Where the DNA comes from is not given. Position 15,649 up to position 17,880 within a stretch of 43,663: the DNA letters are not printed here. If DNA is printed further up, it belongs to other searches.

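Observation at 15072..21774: Tandem DUF3604 paralogues in a five-gene, entirely cell-envelope operon with a HupE/UreJ-type metal permease and a PpiC-type chaperone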

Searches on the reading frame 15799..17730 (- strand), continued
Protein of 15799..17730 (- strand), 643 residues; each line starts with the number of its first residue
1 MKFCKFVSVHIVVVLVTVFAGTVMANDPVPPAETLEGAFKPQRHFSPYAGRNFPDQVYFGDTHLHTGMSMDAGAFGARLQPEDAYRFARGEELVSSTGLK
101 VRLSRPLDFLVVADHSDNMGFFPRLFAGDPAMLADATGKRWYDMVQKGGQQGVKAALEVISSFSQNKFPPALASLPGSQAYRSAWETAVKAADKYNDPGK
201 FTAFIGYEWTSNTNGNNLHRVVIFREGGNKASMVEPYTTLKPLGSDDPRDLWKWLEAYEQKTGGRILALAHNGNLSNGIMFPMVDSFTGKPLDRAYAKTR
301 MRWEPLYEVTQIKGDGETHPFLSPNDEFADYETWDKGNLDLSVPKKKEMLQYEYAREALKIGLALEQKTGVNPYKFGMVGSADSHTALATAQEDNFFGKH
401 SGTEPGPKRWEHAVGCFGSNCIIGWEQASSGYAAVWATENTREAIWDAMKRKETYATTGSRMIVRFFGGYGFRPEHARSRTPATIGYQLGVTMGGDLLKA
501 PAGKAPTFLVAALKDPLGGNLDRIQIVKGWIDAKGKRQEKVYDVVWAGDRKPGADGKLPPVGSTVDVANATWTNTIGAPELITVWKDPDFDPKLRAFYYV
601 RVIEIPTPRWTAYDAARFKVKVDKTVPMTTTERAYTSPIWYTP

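Call 26: search_protein_families(library=pfam, proteins=[L081:4922-7171:+, L081:7262-8050:+, L081:13156-13698:+, L081:3852-4823:+, L081:2066-3736:+], max_evalue=1)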
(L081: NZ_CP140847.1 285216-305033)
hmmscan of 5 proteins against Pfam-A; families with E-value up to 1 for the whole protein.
L081:4922-7171:+ (749 aa): 29 families (the best 25 are shown)
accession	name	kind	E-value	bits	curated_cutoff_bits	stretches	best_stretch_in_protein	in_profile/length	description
PF13181.12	TPR_8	-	9.7e-12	44.5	25.7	2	603-631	5-33/34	Tetratricopeptide repeat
PF07719.23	TPR_2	-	5.3e-11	42.2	27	1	565-597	1-33/34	Tetratricopeptide repeat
PF22113.1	Mtrc-MtrF_II-IV_dom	-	3.2e-10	40.2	30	2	305-417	8-138/176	Outer membrane cytochrome MtrC/MtrF-like, domains II/IV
PF14522.11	Cytochrome_C7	-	5.1e-10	39.5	24.8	3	351-409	5-52/67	Cytochrome c7 and related cytochrome c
PF13414.12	TPR_11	-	5.6e-10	39.2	26.8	2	643-666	4-27/42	TPR repeat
PF13432.12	TPR_16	-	9.8e-10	39.1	32.7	2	544-597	10-63/65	Tetratricopeptide repeat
PF13435.11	Cytochrome_C554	-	2.5e-09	38.4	20.8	2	44-71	1-28/84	Cytochrome c554 and c-prime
PF14537.11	Cytochrom_c3_2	-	5.7e-09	36.8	25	3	175-250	7-66/79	Cytochrome c3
PF14559.12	TPR_19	-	6.7e-09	36.4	25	3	575-635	1-61/68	Tetratricopeptide repeat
PF09699.15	Paired_CXXCH_1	-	1.3e-08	34.8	20.6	1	303-333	7-40/41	Doubled CXXCH motif (Paired_CXXCH_1)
PF00515.34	TPR_1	-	2.1e-07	30.9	27.8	1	572-597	8-33/34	Tetratricopeptide repeat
PF13646.12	HEAT_2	-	2.6e-07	31.3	27.7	2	485-563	7-77/88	HEAT repeats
PF13428.12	TPR_14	-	9.3e-07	29.4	23.5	2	571-607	7-43/44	Tetratricopeptide repeat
PF13424.12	TPR_12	-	1.5e-06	28.7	30.1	3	563-630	1-76/77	Tetratricopeptide repeat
PF13429.12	TPR_15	-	7.6e-05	22.7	26.2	1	605-694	152-241/280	Tetratricopeptide repeat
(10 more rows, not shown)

L081:7262-8050:+ (262 aa): 2 families
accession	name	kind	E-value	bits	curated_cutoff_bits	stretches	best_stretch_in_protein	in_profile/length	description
PF04338.18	DUF481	-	0.00039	21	21.1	1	131-234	89-184/210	Protein of unknown function, DUF481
PF13505.12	OMP_b-brl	-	0.11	13.1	28.7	0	105-247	75-169/175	Outer membrane protein beta-barrel domain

L081:13156-13698:+ (180 aa): 1 family
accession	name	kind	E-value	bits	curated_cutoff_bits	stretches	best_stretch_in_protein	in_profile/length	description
PF16370.11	MetallophosC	-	0.0088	16.6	29.7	1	117-175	72-129/168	C terminal of Calcineurin-like phosphoesterase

L081:3852-4823:+ (323 aa): 4 families
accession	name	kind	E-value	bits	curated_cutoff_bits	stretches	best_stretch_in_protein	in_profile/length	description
PF12710.13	HAD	-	2.5e-14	54.6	27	1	57-261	1-189/189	haloacid dehalogenase-like hydrolase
PF00702.32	Hydrolase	-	1.1e-07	32.9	26.4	1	56-195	3-136/191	haloacid dehalogenase-like hydrolase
PF08282.18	Hydrolase_3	-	0.0088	16.2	20.9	1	240-265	199-224/255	haloacid dehalogenase-like hydrolase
PF11021.13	DUF2613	-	0.093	13.3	22.1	1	3-29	14-39/55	Protein of unknown function (DUF2613)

L081:2066-3736:+ (556 aa): 4 families
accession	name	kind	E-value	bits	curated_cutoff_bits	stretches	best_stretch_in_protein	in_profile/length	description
PF00884.28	Sulfatase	-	2.2e-46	159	25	1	35-378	1-297/301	Sulfatase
PF14707.11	Sulfatase_C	-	6.4e-06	27.2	30.9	1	411-491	1-76/127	C-terminal region of aryl-sulfatase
PF16347.10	SGSH_C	-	0.00011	22.8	29.3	1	341-387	12-58/154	N-sulphoglucosamine sulphohydrolase, C-terminal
PF01663.27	Phosphodiest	-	0.00025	21.2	23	1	63-320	20-221/342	Type I phosphodiesterase / nucleotide pyrophosphatase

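Call 34: find_homologous_proteins(query=L021:19740-21656:+, max_evalue=1e-10)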
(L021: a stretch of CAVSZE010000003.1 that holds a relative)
Query L021:19740-21656:+ (638 aa): 7751 proteins with E <= 1e-10 among 8000 candidates; the best 120 are listed.
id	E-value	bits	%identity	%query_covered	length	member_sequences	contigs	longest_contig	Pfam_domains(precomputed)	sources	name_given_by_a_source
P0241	0.0e+0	1394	100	95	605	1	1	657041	PF12228.15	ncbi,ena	-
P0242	0.0e+0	1325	94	95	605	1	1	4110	PF12228.15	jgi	jgi:hypothetical protein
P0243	0.0e+0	1276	91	95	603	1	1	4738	PF12228.15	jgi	-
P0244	0.0e+0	1262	90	94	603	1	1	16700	PF12228.15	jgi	jgi:hypothetical protein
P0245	0.0e+0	1234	86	96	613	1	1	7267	PF12228.15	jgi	jgi:hypothetical protein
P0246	0.0e+0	1220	85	95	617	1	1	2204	PF12228.15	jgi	jgi:Protein of unknown function (DUF3604)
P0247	0.0e+0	1214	84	95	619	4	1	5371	PF12228.15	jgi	jgi:hypothetical protein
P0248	0.0e+0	1205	83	97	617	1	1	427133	PF12228.15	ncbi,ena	-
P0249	0.0e+0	1197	83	96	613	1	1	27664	PF12228.15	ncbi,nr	ncbi:MAG: DUF3604 domain-containing protein [Gammaproteobacteria bacterium]|nr:DUF3604 domain-contai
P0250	0.0e+0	1187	82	96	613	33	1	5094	PF12228.15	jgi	-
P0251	0.0e+0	1183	84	92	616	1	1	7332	PF12228.15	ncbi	-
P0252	0.0e+0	1180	82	96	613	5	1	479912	PF12228.15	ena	-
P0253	0.0e+0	1174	84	91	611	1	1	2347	PF12228.15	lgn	-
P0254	0.0e+0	1171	82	95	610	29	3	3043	PF12228.15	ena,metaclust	metaclust:\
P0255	0.0e+0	1170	81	96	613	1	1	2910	PF12228.15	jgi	jgi:hypothetical protein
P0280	1.7e-291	987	74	91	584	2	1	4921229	PF12228.15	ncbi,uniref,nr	ncbi:DUF3604 domain-containing protein [Gloeobacter morelensis]|uniref:DUF3604 domain-containing pro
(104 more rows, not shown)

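Call 39: search_solved_structures(query=A2, max_evalue=10, show_alignments=3)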
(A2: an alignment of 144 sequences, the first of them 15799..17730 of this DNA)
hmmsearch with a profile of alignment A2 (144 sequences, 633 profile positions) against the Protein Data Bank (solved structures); distinct sequences matched with E-value up to 10: 1.
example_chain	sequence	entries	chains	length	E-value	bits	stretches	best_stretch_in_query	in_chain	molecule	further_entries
6z1p_By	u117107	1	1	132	0.58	11.7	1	305-357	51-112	mS33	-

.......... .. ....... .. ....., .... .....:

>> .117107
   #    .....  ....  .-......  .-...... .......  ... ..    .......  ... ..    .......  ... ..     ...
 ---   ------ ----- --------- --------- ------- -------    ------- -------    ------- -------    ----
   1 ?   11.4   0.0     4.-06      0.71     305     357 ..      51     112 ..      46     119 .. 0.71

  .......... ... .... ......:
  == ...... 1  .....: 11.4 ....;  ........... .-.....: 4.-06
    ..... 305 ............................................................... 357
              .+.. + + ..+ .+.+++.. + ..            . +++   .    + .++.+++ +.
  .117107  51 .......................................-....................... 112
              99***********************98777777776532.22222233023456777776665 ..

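Call 51: predict_structure(alignment_id=A2)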
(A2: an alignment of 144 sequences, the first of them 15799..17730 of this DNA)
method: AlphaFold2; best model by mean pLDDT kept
length: 643 residues; sequences in the alignment: 144
mean_pLDDT: 89.8   pTM: 0.89
mean pLDDT of the five models: 89.8, 89.6, 88.2, 87.4, 86.0
residues with pLDDT >= 90: 437; 70-90: 161; 50-70: 25; < 50: 20
segments of 3 or more residues with pLDDT < 50: 21-30, 39-47
pLDDT, mean of each block of 10 residues (from residue 1): 66 70 39 54 44 83 94 90 97 93 94 92 89 88 87 86 83 87 97 97 97 85 98 95 92 98 98 91 93 96 97 90 94 84 87 97 96 97 92 84 85 79 78 95 98 96 97 94 93 96 97 94 98 96 97 93 96 96 98 98 96 94 92 97 94
secondary structure, 60 per line:
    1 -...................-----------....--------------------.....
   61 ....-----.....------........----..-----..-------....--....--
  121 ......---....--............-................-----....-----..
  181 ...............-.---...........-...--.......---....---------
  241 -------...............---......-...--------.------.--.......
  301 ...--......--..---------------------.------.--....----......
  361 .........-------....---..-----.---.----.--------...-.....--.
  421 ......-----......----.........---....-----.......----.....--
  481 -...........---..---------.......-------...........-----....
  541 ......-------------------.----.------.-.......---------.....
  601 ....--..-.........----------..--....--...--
elements in order: H2-20 H32-35 E56-64 H70-74 H81-88 E109-112 H121-126 H130-133 H136-147 H149-164 H170-173 H179-195 E201-211 E218-224 H228-231 H248-262 E266-271 H294-303 E306-311 H347-350 H355-369 E377-380 E413-417 E420-423 E432-437 H442-450 E454-457 E463-469 H474-478 H482-489 E490-492 E507-513 E521-531 E537-546 E580-586 E596-604 H610-618 E633-636 E639-641
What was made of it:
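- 15799..17730 (-): DUF3604-A (643 aa), soluble, with a cleavable Sec signal peptide. It belongs to the A subfamily. Predicted PHP-like barrel with large insertions plus a C-terminal beta-sandwich. AlphaFold2 model pLDDT 89.8, pTM 0.89 (call 51).
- On PHP (polymerase/histidinol-phosphatase) superfamily: The model has pLDDT 89.8 (call 51).
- Fold: model pLDDT 89.8 (call 51). In the model it forms beta-strands inside the folded domain at high confidence (call 51).
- Tried and rejected: It was redone with 144 sequences from three subfamilies (call 51).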

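Call 53: fold_search(model_id=the predicted structure, library=pdb)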
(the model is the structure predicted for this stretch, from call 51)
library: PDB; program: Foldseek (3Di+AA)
matches with E <= 10: 1261; with E <= 0.001: 1
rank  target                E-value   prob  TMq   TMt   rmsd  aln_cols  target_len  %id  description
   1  3e0f                  6.4e-04  0.98  0.18  0.36  11.9       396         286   10  Crystal structure of a putative metal-dependent phosphoesterase (bad_1165) from bifidobacterium adolescentis atcc 15703  (released 2008-09-02)
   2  3o0f                  1.8e-03  0.94  0.18  0.36  10.8       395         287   11  Crystal structure of a putative metal-dependent phosphoesterase (BAD_1165) from bifidobacterium adolescentis atcc 15703  (released 2010-08-25)
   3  2wlj_A                2.0e-03  0.69  0.10  0.20   7.8       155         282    8  Potassium channel from Magnetospirillum magnetotacticum (released 2010-06-09)
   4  1xl4_A                3.0e-03  0.80  0.11  0.21   7.5       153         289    8  Intermediate gating structure 1 of the inwardly rectifying K+ channel KirBac3.1 (released 2004-12-07)
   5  9etk                  3.4e-03  0.84  0.17  0.35  13.1       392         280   10  Crystal structure of Vibrio cholerae RNase AM (released 2024-09-11)
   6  1xl6_A                4.0e-03  0.54  0.10  0.19   7.9       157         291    8  Intermediate gating structure 2 of the inwardly rectifying K+ channel KirBac3.1 (released 2004-12-07)
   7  6o9v_B                4.3e-03  0.57  0.11  0.20   7.8       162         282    9  KirBac3.1 mutant at a resolution of 3.1 Angstroms (released 2020-05-27)
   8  2wlh                  4.6e-03  0.66  0.11  0.21   7.6       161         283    7  POTASSIUM CHANNEL FROM MAGNETOSPIRILLUM MAGNETOTACTICUM (released 2010-06-09)
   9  2wlm_B                4.8e-03  0.77  0.12  0.22   7.4       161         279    8  POTASSIUM CHANNEL FROM MAGNETOSPIRILLUM MAGNETOTACTICUM (released 2010-06-09)
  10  2wln_A                5.5e-03  0.63  0.11  0.21   7.6       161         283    7  POTASSIUM CHANNEL FROM MAGNETOSPIRILLUM MAGNETOTACTICUM (released 2010-06-09)
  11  2wlm_A                5.8e-03  0.72  0.11  0.22   7.5       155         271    8  POTASSIUM CHANNEL FROM MAGNETOSPIRILLUM MAGNETOTACTICUM (released 2010-06-09)
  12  7adi_A                5.8e-03  0.51  0.10  0.20   7.8       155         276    8  KirBac3.1 W46R: role of a highly conserved tryptophan at the membrane-water interface of Kir channel (released 2022-01-12)
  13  7n9k                  6.1e-03  0.51  0.11  0.20   7.8       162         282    9  KirBac3.1 L124M mutant (released 2021-12-29)
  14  2wlj_B                6.9e-03  0.47  0.10  0.20   7.8       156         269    8  Potassium channel from Magnetospirillum magnetotacticum (released 2010-06-09)
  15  6o9u                  7.3e-03  0.63  0.11  0.21   7.6       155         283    9  KirBac3.1 at a resolution of 2 Angstroms (released 2020-05-27)
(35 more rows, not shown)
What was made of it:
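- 15799..17730 (-): Foldseek top PDB hits are 3e0f, 3o0f and 9etk (call 53).
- On PHP (polymerase/histidinol-phosphatase) superfamily: The scores are modest, with TM 0.36 on the target (call 53).
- The best PDB matches are the PHP phosphoesterases 3e0f (E 6e-4, probability 0.98), 3o0f and RNase AM 9etk (call 53). The PHP fold's nearest solved relatives are phosphoesterases (call 53).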

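Call 59: search_protein_families(library=pfam, alignment_id=A4, max_evalue=5)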
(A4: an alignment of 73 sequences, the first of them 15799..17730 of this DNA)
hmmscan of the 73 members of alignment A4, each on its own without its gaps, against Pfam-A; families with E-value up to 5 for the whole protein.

A. member 1, window:15799-17730:- (643 aa): 1 family
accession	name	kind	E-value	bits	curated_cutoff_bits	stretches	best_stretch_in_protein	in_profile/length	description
PF12228.14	DUF3604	-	3.6e-249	828.6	20.4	1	53-643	2-591/591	Protein of unknown function (DUF3604)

B. families by the number of members that match (of 73 scanned): 15 families
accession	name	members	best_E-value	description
PF12228.14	DUF3604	73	1.6e-252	Protein of unknown function (DUF3604)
PF18575.6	HAMP_N3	3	0.013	HAMP N-terminal domain 3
PF16778.10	Phage_tail_APC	2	0.022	Phage tail assembly chaperone protein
PF25551.1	DUF7929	2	0.024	Domain of unknown function (DUF7929)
PF20606.3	DUF6799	2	0.034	Domain of unknown function (DUF6799)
PF20745.2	TSP_Ig-like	2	0.04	Tailspike protein-like, Ig-like domain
PF13627.12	LptM_cons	2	0.42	LPS-assembly lipoprotein LptM, conserved region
PF10910.14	Phage_gene29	1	0.059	Phage gene 29 protein family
PF11785.13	Aft1_OSA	1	0.072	Aft1 osmotic stress response (OSM) domain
PF18388.6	ATG29_N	1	0.073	Atg29 N-terminal domain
PF25798.1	NED_Nanos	1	0.085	Nanos effector domain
PF11129.13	EIAV_Rev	1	0.12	Rev protein of equine infectious anaemia virus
PF12079.13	DUF3558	1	0.21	Protein of unknown function (DUF3558)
PF21827.1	New_glue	1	0.24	New glue protein family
PF04625.18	DEC-1_N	1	2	DEC-1 protein, N-terminal region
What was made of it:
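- Tried and rejected: Lenient Pfam scans of 73 DUF3604 members found no PHP family hit (call 59).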

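Call 74: search_dna_similar(query=window:15799-17730:-, collection=plasmids, mode=protein, max_rows=60, rows=spread, max_evalue=1e-20)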
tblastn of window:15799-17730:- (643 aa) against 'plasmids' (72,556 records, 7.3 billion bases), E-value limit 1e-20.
Records with a match: 79; places in all: 90; records where one place covers at least 80% of the query: 77.
Best place of each record, by identity: 60-80% 55; <60% 24.
By first word of the organism name: Rhizobium 36; Sinorhizobium 25; Ensifer 3; Ruegeria 3; Rhodobacteraceae 2; Pseudoalteromonas 2; Phyllobacterium 1; Rhodobacter 1; Neorhizobium 1; Pararhizobium 1; and 4 more.
By predicted mobility (MOB-suite, as given by PLSDB): non-mobilizable 42; conjugative 27; mobilizable 10.
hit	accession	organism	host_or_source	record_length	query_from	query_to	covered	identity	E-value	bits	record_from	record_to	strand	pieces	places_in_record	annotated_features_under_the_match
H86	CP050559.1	Sinorhizobium meliloti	Melilotus officinalis,cell culture,root ...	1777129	45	643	93%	71.8%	0e+0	888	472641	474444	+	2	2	none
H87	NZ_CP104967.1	Phyllobacterium sp. A18/5-2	Vicia costata,cell culture,root nodule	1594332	45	643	93%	70.4%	0e+0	872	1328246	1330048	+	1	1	none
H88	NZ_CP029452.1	Sinorhizobium fredii CCBAU 25509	Glycine soja,cell culture,plant root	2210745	45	643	93%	68.5%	0e+0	838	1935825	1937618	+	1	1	record has no annotation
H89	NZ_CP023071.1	Sinorhizobium fredii CCBAU 83666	G.max,nodule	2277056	45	643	93%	68.5%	0e+0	837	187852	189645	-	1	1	record has no annotation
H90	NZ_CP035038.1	Sinorhizobium fredii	single cell,soil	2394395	45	643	93%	68.4%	0e+0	835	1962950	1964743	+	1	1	none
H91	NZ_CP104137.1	Sinorhizobium sp. C101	Phaseolus vulgaris,cell ...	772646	45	643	93%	68.1%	0e+0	855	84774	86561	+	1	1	DUF3604 domain-containing protein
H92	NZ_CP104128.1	Sinorhizobium sp. M103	Phaseolus vulgaris,cell ...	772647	45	643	93%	68.1%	0e+0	852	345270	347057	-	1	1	none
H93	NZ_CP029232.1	Sinorhizobium fredii CCBAU 45436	Glycine max,cell culture,plant root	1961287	45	643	93%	68.0%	0e+0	849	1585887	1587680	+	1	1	record has no annotation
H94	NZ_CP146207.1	Sinorhizobium meliloti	-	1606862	29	643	96%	66.0%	0e+0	842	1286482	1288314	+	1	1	none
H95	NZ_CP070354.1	Ensifer sp. PDNC004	cell culture,Plastic debris in ...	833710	36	643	95%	66.7%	0e+0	840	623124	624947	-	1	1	DUF3604 domain-containing protein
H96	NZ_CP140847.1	Rhizobium johnstonii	Trifolium pratense,whole organism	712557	38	643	94%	66.9%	0e+0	855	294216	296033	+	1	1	DUF3604 domain-containing protein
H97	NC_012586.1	Sinorhizobium fredii NGR234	-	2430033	45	643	93%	67.7%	0e+0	842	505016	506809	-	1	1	record has no annotation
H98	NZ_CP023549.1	Rhodobacter sp. CZR27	cell culture,paddy soil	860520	33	643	95%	66.2%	0e+0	840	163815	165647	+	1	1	DUF3604 domain-containing protein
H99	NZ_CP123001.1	Neorhizobium petrolearium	single cell,petroleum contaminated soil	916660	36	643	95%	66.6%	0e+0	846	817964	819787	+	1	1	DUF3604 domain-containing protein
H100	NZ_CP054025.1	Rhizobium indicum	Pisum sativum l. (pea),Pure culture,Pea ...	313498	32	643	95%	66.0%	0e+0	845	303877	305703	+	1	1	DUF3604 domain-containing protein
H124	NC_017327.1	Sinorhizobium meliloti SM11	-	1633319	27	643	96%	61.9%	0e+0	756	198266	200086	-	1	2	none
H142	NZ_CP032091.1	Pseudoalteromonas donghaensis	cell culture,seawater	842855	32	641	95%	38.7%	9e-119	397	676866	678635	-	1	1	DUF3604 domain-containing protein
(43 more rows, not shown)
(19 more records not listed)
